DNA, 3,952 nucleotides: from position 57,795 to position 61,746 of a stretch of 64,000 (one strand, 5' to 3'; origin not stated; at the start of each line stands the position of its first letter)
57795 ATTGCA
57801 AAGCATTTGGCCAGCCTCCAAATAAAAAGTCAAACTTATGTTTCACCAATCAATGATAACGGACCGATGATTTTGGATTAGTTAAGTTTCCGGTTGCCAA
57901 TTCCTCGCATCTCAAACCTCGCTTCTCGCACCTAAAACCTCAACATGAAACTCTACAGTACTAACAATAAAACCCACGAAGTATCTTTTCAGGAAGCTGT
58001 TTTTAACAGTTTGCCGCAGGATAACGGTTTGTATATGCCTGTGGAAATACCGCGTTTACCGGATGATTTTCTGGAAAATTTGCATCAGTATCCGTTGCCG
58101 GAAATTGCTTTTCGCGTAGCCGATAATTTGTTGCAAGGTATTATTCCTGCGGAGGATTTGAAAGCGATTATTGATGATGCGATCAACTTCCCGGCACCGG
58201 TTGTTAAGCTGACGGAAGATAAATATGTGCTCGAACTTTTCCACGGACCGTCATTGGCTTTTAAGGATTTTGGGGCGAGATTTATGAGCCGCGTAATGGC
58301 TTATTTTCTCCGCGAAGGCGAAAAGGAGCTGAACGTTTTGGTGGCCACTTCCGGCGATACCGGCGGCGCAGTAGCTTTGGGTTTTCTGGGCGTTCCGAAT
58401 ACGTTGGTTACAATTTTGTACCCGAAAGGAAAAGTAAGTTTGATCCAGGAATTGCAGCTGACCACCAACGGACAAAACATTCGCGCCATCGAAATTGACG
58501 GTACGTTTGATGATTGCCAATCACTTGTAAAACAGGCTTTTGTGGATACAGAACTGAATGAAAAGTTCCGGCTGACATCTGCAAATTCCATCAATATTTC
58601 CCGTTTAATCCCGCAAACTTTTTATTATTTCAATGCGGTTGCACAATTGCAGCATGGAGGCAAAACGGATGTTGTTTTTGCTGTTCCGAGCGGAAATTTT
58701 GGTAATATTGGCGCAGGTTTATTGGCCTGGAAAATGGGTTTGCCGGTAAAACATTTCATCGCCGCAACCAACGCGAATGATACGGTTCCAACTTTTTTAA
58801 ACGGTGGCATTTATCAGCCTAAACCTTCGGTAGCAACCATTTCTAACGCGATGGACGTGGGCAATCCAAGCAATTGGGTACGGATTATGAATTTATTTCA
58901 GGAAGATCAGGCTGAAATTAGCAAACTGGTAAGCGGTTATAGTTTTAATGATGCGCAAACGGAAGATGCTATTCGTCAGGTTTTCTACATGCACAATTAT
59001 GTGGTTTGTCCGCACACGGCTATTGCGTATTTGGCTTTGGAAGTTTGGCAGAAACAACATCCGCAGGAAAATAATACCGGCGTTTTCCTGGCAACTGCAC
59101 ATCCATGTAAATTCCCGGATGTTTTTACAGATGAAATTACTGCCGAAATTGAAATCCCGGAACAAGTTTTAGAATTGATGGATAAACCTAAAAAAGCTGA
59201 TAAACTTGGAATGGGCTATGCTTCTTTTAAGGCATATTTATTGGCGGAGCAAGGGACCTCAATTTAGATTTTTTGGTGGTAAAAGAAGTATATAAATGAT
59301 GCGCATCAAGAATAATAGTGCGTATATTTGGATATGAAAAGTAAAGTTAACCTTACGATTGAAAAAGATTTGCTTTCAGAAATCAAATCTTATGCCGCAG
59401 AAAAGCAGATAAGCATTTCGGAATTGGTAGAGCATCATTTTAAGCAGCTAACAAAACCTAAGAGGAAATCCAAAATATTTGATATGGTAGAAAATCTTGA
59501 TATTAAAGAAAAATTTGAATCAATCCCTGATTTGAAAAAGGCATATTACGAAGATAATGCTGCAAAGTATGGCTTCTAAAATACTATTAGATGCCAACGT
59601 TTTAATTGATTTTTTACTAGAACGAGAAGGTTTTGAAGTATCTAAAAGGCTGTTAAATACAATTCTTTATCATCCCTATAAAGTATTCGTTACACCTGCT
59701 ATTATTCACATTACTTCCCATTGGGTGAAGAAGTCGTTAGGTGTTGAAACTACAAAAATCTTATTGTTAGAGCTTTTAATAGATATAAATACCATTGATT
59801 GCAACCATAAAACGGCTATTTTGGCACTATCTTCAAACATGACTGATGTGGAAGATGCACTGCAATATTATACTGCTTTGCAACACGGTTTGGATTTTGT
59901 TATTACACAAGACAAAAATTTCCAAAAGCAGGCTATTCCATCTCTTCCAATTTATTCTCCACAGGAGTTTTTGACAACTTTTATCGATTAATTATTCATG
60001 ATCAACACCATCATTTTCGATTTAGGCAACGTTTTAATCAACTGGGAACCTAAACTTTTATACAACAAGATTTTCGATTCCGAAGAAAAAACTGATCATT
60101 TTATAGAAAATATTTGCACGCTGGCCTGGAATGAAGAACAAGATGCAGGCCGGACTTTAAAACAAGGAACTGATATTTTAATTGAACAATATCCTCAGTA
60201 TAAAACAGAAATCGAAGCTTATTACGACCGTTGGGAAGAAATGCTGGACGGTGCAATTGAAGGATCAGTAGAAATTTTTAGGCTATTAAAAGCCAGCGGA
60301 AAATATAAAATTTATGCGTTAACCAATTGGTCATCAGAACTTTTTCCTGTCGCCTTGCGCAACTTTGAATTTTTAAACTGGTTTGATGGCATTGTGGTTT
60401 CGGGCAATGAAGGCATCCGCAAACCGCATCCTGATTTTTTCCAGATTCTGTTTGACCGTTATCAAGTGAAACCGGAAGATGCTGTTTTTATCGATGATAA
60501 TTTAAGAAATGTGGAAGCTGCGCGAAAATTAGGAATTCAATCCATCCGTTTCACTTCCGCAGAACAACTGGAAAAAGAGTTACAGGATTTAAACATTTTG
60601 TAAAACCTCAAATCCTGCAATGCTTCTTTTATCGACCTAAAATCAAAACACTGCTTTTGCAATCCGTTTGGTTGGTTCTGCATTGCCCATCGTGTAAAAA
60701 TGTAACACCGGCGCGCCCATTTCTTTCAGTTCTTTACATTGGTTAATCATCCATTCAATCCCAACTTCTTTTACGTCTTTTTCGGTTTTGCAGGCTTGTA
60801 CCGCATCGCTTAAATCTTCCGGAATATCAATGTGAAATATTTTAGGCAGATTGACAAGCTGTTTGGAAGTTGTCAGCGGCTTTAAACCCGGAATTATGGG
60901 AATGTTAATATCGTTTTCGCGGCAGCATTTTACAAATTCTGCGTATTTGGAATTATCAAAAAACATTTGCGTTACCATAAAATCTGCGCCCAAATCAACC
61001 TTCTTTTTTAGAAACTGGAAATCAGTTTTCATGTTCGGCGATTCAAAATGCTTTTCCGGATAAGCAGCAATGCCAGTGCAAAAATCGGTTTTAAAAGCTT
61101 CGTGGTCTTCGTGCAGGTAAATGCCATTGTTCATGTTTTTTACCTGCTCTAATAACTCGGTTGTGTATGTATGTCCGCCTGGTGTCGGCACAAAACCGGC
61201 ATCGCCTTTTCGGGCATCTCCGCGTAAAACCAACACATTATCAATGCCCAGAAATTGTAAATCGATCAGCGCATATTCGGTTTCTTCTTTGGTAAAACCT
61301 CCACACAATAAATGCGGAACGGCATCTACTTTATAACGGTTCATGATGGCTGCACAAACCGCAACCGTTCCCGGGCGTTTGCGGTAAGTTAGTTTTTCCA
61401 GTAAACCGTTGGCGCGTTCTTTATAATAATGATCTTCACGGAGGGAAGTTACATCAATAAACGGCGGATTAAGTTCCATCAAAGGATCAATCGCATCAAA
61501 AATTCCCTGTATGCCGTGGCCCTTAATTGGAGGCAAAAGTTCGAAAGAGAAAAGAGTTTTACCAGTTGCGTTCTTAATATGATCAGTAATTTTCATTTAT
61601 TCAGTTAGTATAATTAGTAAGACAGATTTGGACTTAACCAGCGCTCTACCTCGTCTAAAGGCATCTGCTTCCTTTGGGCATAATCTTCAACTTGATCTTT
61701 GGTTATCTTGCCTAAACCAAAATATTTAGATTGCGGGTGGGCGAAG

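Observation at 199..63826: Hyper-abundant oriented oligomer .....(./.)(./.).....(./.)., about one copy per kb in spacers and inside unrelated genes: candidate DNA-uptake-type signal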

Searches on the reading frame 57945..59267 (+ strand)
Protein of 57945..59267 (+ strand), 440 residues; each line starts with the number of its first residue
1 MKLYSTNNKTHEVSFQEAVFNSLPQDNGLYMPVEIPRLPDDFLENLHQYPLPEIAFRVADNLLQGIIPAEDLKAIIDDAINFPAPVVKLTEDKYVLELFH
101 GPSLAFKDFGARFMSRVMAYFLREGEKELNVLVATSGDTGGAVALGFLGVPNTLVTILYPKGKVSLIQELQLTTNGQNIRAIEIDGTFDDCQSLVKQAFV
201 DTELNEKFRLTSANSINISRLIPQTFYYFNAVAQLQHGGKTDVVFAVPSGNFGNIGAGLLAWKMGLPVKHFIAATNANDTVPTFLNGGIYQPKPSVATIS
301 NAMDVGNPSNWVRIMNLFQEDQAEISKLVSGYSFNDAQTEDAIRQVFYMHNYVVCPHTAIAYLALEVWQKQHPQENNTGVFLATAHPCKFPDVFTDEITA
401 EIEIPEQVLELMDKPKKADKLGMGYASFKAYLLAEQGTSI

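Call 63: search_protein_families(library=pfam, max_evalue=0.00001, proteins=[window:57945-59267:+])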
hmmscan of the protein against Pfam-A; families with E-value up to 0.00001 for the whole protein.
window:57945-59267:+ (440 aa): 3 families
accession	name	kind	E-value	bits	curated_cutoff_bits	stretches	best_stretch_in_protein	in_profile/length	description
PF00291.31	PALP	-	7e-21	75.3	35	1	96-381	28-291/295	Pyridoxal-phosphate dependent enzyme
PF14821.11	Thr_synth_N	-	6e-17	62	25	1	4-79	3-78/79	Threonine synthase N terminus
PF24857.1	THR4_C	-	6.4e-06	26.7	27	0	358-418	1-68/85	Threonine synthase, C-terminal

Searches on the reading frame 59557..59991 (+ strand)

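Call 63: search_protein_families(library=pfam, max_evalue=0.00001, proteins=[window:59557-59991:+])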
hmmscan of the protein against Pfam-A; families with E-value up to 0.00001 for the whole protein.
window:59557-59991:+ (144 aa): 2 families
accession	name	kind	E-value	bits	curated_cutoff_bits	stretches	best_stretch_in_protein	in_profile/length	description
PF13470.12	PIN_3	-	1.1e-12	49.2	27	1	8-120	1-114/115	PIN domain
PF01850.27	PIN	-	9.8e-12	46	23.6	1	9-126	1-118/120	PIN domain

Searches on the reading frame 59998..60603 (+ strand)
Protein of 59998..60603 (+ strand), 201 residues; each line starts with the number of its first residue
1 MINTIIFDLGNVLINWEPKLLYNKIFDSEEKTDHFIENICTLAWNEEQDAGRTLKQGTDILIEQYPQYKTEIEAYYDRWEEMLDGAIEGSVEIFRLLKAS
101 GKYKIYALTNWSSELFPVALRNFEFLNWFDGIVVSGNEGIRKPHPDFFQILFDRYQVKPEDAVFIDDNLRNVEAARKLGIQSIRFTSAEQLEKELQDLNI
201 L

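Call 63: search_protein_families(library=pfam, max_evalue=0.00001, proteins=[window:59998-60603:+])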
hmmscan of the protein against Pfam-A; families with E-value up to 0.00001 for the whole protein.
window:59998-60603:+ (201 aa): 3 families
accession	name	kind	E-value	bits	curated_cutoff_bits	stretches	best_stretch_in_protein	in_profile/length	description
PF00702.32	Hydrolase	-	7.2e-19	69.4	26.4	1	2-179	1-191/191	haloacid dehalogenase-like hydrolase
PF13419.12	HAD_2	-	1e-15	58.8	23.8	1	5-183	1-176/178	Haloacid dehalogenase-like hydrolase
PF13242.12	Hydrolase_like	-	5.1e-06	26.8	22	1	140-195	2-58/75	HAD-hyrolase-like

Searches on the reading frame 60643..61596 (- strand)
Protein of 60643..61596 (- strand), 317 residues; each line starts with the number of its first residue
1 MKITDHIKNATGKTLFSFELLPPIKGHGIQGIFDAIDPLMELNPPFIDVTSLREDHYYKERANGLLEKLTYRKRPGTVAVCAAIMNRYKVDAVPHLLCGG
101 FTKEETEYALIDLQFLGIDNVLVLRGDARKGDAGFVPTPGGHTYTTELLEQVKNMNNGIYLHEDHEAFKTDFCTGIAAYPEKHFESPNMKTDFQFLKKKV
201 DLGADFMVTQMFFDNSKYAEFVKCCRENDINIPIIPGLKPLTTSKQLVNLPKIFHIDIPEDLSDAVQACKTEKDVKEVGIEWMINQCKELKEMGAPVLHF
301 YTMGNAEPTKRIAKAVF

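Call 63: search_protein_families(library=pfam, max_evalue=0.00001, proteins=[window:60643-61596:-])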
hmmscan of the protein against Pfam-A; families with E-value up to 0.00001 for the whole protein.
window:60643-61596:- (317 aa): 1 family
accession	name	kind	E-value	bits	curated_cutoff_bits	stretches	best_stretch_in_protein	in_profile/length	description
PF02219.23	MTHFR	-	1.2e-62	212.3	24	1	4-314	3-284/287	Methylenetetrahydrofolate reductase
